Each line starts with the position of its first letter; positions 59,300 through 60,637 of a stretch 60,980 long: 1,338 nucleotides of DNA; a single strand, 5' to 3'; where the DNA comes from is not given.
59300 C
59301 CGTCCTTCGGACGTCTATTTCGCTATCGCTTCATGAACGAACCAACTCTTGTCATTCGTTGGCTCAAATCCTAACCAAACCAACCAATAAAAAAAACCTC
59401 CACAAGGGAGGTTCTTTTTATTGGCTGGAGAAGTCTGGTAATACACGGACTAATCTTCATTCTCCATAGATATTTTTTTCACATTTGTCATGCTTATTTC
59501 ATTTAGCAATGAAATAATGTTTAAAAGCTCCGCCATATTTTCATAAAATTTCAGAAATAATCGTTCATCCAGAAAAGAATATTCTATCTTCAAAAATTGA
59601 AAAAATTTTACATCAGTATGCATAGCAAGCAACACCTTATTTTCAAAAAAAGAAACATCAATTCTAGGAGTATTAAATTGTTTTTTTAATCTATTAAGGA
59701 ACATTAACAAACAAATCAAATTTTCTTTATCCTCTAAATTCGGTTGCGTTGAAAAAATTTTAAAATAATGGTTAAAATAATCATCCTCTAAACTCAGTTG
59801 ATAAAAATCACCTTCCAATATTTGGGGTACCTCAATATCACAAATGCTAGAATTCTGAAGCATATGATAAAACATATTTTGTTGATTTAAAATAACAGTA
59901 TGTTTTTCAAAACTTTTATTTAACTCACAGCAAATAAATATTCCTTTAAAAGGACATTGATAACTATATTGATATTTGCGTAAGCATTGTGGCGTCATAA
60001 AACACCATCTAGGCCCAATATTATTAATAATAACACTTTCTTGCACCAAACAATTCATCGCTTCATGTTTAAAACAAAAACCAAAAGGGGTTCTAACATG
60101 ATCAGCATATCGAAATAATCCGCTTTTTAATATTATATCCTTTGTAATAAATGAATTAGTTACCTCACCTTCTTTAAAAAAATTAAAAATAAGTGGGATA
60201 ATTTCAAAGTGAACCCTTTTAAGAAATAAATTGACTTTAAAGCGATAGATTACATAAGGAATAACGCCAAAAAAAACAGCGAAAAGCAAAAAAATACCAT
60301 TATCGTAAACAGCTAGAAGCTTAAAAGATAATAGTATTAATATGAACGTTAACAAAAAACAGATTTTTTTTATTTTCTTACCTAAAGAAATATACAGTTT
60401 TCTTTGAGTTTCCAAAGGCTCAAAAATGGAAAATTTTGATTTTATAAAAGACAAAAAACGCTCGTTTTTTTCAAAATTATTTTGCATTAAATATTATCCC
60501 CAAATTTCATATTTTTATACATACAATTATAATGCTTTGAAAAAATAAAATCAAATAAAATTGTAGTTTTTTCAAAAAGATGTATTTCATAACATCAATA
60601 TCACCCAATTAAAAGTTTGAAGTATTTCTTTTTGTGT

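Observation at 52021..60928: Five-fold reiteration of the tRNA-Gln 3' end/flank partitions 9 kb into 1-2 gene cassettes (cassette array at a tRNA hotspot)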

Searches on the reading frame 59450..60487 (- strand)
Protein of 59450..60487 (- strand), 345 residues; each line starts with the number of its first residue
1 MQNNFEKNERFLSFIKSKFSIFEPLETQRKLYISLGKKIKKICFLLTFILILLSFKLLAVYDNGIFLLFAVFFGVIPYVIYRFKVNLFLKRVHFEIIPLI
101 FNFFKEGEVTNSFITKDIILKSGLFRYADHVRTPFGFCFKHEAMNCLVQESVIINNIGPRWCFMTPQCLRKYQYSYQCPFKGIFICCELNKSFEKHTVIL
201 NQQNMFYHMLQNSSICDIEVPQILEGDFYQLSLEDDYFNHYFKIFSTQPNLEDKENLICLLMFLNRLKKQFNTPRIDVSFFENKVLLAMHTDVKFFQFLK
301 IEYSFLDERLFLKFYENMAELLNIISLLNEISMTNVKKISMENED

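Call 8: search_protein_families(library=pfam, proteins=[window:59450-60487:-], max_evalue=0.01)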
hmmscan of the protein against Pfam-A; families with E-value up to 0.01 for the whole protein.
window:59450-60487:- (345 aa): 1 family
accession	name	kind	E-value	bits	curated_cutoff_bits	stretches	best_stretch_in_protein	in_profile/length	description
PF11335.13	DUF3137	-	3.2e-11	43.7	26.1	1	180-329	3-138/139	Protein of unknown function (DUF3137)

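Call 12: find_encoding_contigs(protein=window:59450-60487:-, flank=10000, max_places=10)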
Protein window:59450-60487:- (345 aa): no gene with exactly this product is on record in the collection.

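Call 51: search_protein_families(library=padloc, proteins=[window:59450-60487:-], max_evalue=0.01)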
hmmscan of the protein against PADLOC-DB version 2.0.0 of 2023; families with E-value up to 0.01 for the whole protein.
window:59450-60487:- (345 aa): 0 families
